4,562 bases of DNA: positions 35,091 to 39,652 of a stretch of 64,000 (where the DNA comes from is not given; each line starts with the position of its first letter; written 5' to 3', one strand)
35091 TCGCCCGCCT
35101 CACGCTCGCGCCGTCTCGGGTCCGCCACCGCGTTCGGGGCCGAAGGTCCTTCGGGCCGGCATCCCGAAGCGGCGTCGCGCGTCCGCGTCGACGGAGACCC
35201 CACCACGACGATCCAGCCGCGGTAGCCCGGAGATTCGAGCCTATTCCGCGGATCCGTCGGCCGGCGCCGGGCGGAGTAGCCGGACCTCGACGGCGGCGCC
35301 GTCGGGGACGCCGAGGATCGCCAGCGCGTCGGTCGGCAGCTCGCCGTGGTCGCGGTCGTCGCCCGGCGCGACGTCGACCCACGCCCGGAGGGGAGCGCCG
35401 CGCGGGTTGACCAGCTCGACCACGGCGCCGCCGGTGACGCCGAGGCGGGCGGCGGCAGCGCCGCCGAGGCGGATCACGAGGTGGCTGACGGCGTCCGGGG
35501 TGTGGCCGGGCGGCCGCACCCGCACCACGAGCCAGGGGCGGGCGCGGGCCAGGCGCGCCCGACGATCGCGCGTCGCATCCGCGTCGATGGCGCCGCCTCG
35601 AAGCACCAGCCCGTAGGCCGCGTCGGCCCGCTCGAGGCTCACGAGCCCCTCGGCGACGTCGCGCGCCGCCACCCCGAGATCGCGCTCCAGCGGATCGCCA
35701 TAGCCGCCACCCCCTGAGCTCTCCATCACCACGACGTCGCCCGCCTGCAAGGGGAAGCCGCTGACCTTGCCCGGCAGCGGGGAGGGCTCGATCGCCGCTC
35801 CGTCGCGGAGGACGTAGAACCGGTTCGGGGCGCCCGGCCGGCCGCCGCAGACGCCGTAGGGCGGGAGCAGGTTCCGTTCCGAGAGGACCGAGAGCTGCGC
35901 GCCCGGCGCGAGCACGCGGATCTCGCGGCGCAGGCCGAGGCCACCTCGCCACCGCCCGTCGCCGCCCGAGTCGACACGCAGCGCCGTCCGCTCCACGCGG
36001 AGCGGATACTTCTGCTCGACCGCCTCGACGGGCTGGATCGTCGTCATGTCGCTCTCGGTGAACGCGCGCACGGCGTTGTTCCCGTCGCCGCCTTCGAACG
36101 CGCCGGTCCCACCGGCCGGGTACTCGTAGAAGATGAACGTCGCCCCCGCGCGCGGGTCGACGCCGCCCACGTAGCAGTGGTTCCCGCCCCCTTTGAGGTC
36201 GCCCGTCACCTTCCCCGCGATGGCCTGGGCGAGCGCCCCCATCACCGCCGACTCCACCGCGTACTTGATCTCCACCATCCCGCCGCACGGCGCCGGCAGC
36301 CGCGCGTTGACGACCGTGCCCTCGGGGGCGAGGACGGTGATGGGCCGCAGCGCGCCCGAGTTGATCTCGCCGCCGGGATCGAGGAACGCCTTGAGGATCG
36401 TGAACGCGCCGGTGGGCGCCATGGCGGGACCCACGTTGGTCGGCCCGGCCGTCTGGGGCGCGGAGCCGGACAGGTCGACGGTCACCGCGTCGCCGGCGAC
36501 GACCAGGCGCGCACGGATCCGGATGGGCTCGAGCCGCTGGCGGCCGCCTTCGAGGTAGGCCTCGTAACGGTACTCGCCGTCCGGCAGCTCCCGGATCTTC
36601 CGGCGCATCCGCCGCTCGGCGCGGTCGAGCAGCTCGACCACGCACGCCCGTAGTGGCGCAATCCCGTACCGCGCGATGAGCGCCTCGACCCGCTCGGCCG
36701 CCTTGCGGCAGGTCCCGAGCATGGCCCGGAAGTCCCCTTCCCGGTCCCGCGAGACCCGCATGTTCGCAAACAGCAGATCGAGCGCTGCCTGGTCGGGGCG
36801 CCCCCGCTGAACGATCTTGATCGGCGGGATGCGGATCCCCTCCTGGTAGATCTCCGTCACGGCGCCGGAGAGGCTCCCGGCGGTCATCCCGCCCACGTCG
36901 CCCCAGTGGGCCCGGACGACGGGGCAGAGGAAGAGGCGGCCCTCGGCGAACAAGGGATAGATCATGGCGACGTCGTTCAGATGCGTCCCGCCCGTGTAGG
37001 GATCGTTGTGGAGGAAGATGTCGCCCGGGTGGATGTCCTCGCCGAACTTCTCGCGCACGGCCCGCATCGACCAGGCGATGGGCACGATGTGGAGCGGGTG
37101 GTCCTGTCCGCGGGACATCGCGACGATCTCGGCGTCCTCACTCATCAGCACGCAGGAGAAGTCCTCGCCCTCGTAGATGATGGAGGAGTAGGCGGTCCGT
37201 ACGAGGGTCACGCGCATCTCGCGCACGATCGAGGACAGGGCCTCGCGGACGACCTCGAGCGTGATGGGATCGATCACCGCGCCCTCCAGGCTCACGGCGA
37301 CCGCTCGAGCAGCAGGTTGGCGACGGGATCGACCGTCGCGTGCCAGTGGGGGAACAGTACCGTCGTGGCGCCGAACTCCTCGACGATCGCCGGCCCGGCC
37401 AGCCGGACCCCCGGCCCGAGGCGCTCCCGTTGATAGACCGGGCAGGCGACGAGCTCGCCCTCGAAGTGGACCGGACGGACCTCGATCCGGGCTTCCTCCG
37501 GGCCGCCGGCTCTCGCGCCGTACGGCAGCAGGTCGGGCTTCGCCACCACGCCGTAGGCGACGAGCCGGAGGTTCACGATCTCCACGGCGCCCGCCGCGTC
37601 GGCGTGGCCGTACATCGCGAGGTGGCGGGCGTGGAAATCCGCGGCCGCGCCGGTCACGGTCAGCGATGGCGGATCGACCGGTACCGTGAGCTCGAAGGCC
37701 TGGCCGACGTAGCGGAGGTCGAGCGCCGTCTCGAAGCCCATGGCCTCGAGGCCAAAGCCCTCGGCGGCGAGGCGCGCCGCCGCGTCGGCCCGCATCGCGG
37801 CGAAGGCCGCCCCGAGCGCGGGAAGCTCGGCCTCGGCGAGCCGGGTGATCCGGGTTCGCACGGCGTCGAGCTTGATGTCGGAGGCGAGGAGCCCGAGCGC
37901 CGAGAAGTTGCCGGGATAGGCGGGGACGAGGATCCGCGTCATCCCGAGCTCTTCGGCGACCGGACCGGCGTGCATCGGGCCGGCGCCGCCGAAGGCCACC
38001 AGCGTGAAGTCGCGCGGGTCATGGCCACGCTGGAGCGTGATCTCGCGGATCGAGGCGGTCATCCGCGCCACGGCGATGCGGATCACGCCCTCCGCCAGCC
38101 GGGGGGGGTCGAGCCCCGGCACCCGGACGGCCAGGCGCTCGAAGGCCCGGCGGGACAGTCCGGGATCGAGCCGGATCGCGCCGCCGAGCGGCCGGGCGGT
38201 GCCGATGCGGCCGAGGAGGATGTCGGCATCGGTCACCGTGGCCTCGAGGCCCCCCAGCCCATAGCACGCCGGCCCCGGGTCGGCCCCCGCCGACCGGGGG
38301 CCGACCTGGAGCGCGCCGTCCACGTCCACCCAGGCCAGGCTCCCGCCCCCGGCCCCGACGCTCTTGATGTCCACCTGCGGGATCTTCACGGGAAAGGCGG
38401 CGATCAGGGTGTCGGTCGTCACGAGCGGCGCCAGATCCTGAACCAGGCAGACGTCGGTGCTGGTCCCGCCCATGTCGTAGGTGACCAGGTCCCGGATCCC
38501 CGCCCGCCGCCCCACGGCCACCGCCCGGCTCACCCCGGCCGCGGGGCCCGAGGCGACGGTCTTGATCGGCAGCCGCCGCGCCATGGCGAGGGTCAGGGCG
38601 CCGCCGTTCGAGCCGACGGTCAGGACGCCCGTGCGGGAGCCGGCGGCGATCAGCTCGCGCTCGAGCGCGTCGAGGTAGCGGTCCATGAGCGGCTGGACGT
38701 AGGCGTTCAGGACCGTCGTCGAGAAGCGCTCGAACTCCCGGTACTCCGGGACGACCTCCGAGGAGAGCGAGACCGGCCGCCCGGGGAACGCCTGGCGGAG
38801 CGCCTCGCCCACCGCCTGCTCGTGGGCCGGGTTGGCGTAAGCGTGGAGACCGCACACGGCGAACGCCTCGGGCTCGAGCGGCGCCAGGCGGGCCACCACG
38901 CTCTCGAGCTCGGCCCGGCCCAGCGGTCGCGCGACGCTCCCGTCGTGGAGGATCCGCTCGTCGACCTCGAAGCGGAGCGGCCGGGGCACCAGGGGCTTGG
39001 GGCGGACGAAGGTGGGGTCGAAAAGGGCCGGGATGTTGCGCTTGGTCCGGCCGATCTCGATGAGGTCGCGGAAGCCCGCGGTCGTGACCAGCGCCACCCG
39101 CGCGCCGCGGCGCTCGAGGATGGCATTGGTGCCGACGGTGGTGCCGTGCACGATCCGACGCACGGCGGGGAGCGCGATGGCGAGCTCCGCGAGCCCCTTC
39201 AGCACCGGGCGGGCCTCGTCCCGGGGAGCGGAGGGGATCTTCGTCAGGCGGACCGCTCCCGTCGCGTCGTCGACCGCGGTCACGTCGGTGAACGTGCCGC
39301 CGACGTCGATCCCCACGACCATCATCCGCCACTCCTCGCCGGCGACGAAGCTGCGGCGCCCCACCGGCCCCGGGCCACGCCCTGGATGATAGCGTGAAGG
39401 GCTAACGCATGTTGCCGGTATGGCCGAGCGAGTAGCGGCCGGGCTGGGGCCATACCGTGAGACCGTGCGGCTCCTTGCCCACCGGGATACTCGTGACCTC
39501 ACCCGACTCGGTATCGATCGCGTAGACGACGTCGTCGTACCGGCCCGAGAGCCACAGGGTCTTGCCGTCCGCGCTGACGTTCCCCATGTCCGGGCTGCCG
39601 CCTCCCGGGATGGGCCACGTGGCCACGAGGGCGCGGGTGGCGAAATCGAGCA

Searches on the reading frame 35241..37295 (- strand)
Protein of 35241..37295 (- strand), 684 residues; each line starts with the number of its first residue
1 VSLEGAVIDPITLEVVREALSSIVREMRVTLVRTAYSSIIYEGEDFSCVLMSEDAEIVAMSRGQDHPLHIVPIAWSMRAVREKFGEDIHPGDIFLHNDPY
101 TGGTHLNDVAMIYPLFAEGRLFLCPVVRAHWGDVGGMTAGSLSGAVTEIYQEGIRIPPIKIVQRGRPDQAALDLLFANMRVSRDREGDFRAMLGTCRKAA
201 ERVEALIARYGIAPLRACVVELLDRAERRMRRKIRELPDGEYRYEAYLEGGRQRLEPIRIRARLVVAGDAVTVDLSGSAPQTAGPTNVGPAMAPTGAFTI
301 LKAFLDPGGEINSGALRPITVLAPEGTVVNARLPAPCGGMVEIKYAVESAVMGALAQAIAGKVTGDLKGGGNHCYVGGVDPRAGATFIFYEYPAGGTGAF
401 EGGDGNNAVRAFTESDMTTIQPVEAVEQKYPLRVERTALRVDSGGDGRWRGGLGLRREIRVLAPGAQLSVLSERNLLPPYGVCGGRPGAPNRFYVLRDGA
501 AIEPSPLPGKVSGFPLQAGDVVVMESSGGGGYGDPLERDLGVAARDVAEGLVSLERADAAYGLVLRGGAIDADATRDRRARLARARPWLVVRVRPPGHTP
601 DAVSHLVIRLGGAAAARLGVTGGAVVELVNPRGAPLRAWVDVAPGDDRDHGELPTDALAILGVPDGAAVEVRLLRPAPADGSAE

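Call 60: search_protein_families(library=pfam, proteins=[window:35241-37295:-], max_evalue=0.00001)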
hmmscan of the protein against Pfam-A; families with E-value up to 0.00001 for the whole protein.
window:35241-37295:- (684 aa): 1 family
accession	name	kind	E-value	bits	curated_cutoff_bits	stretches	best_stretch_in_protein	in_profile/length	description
PF02538.19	Hydantoinase_B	-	3.4e-165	550.9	26.8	1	9-535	1-519/519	Hydantoinase B/oxoprolinase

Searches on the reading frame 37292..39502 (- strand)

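Call 60: search_protein_families(library=pfam, proteins=[window:37292-39502:-], max_evalue=0.00001)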
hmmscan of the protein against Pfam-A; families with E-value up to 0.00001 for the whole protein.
window:37292-39502:- (736 aa): 3 families
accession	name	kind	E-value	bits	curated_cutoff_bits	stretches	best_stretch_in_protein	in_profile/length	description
PF01968.24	Hydantoinase_A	-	2.3e-90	303.2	22.9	1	259-544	1-288/291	Hydantoinase/oxoprolinase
PF05378.19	Hydant_A_N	-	1.8e-49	168.3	25.2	1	63-237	2-174/176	Hydantoinase/oxoprolinase N-terminal region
PF19278.4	Hydant_A_C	-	2.3e-11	43.9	21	1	561-725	12-183/193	Hydantoinase/oxoprolinase C-terminal domain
